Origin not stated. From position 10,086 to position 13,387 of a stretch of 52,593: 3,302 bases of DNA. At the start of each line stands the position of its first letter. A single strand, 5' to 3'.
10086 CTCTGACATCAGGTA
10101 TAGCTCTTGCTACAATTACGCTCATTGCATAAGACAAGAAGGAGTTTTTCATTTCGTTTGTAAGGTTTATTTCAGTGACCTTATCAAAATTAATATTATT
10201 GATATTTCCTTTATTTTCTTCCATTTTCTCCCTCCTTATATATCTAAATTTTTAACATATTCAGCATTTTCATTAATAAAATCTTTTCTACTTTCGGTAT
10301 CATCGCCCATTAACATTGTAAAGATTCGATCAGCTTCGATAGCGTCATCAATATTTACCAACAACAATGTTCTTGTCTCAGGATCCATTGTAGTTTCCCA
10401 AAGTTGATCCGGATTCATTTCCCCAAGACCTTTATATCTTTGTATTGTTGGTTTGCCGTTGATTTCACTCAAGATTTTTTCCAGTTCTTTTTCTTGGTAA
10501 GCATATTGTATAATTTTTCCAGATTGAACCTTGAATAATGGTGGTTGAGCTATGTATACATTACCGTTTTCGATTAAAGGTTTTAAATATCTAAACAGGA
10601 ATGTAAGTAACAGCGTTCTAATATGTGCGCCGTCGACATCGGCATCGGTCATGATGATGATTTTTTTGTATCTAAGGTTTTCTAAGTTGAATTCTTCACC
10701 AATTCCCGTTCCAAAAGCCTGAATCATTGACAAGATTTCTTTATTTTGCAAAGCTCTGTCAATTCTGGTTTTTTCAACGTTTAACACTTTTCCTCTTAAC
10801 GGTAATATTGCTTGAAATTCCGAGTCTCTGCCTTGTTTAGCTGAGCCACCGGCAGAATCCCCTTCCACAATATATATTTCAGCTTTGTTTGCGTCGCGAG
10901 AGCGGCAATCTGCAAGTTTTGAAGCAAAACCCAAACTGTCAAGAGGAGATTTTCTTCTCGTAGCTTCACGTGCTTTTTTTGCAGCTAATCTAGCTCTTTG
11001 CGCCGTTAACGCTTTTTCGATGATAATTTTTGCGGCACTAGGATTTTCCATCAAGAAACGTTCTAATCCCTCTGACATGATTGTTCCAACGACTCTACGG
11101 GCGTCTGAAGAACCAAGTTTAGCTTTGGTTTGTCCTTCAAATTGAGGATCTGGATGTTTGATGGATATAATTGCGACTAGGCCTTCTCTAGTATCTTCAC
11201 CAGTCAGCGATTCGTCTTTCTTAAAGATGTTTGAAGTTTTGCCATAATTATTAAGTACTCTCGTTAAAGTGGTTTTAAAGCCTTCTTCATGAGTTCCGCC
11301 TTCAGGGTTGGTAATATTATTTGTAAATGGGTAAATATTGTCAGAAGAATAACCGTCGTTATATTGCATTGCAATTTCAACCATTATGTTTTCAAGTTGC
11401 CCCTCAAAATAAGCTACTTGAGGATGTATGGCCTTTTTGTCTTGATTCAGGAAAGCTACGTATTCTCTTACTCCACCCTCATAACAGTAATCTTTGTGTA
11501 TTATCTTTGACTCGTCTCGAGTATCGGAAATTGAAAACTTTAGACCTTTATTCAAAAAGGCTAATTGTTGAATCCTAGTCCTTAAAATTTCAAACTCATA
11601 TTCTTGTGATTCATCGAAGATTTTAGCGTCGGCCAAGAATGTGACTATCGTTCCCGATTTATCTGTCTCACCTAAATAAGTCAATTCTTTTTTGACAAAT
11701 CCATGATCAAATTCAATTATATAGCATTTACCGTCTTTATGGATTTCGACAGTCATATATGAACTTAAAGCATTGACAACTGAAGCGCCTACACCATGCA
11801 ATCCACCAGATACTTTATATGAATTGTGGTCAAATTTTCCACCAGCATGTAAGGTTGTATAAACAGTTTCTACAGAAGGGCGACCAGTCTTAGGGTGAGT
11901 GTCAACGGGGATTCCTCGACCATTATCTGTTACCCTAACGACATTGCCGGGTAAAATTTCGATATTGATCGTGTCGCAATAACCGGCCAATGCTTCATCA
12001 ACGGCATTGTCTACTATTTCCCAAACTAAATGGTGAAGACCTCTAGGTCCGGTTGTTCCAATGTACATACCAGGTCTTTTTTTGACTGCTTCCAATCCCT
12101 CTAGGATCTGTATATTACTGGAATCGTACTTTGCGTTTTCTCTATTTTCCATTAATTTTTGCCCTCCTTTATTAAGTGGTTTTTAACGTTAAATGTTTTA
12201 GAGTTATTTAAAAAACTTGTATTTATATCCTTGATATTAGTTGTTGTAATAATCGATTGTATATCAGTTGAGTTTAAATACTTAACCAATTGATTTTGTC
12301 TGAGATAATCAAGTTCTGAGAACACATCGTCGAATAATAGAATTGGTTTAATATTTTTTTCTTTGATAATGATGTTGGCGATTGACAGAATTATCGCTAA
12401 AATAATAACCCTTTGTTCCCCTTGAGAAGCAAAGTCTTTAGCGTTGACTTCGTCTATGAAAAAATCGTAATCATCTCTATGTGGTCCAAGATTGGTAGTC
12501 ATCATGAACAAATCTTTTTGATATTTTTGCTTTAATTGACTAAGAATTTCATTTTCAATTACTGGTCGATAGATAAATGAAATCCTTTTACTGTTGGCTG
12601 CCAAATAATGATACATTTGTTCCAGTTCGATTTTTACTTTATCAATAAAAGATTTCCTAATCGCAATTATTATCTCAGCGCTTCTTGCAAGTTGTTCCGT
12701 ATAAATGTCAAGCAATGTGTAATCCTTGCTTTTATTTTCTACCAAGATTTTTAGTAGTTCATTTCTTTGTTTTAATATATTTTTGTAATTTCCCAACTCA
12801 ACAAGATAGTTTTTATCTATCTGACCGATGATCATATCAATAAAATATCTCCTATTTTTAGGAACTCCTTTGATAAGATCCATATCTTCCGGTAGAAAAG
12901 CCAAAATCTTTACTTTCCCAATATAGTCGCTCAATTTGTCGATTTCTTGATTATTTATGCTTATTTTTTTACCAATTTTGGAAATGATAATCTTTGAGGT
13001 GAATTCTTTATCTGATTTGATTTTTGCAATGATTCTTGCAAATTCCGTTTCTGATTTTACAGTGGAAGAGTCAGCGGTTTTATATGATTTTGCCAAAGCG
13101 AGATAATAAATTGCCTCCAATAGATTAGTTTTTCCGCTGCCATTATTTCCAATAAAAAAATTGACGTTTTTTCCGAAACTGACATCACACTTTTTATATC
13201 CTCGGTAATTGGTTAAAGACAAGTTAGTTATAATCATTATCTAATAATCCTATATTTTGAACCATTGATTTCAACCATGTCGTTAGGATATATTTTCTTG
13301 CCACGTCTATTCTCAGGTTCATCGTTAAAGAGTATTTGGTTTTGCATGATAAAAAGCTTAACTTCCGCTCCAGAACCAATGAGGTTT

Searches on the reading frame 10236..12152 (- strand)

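Call 75: search_protein_families(library=pfam, proteins=[window:10236-12152:-], max_evalue=0.00001)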
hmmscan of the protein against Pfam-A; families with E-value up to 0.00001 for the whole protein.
window:10236-12152:- (638 aa): 4 families
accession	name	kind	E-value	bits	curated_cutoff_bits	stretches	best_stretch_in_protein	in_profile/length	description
PF00204.31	DNA_gyraseB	-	7.3e-61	205.1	27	1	227-396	1-172/173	DNA gyrase B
PF00986.26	DNA_gyraseB_C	-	8.1e-31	106.4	29.8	1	566-627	2-63/63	DNA gyrase B subunit, carboxyl terminus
PF01751.28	Toprim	-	9.4e-21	74.2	23.1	1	425-536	1-95/96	Toprim domain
PF02518.31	HATPase_c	-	5.1e-17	62.7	26.4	1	36-172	3-105/111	Histidine kinase-, DNA gyrase B-, and HSP90-like ATPase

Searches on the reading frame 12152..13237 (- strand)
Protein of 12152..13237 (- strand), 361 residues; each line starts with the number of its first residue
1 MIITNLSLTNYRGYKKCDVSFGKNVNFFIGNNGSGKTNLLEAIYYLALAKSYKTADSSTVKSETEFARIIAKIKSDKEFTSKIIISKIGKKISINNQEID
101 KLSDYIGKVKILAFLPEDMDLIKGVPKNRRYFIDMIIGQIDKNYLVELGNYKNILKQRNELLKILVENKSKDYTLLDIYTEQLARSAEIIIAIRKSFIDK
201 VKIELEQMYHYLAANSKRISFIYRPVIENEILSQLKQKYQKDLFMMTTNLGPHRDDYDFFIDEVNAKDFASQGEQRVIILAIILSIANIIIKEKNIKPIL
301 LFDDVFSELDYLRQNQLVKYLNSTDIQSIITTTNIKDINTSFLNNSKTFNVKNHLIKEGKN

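Call 75: search_protein_families(library=pfam, proteins=[window:12152-13237:-], max_evalue=0.00001)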
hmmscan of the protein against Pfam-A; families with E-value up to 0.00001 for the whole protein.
window:12152-13237:- (361 aa): 4 families
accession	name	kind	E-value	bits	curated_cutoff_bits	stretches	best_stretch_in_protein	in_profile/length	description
PF02463.25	SMC_N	-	1.3e-21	77.5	40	1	3-341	2-205/220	RecF/RecN/SMC N terminal domain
PF13304.12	AAA_21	-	8.2e-10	39.7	27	1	25-69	1-56/304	AAA domain, putative AbiEii toxin, Type IV TA system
PF13476.12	AAA_23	-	2.1e-08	35.5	27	1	6-228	2-185/201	AAA domain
PF13175.12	AAA_15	-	3.1e-07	30.8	32.1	1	1-347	1-265/374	AAA ATPase domain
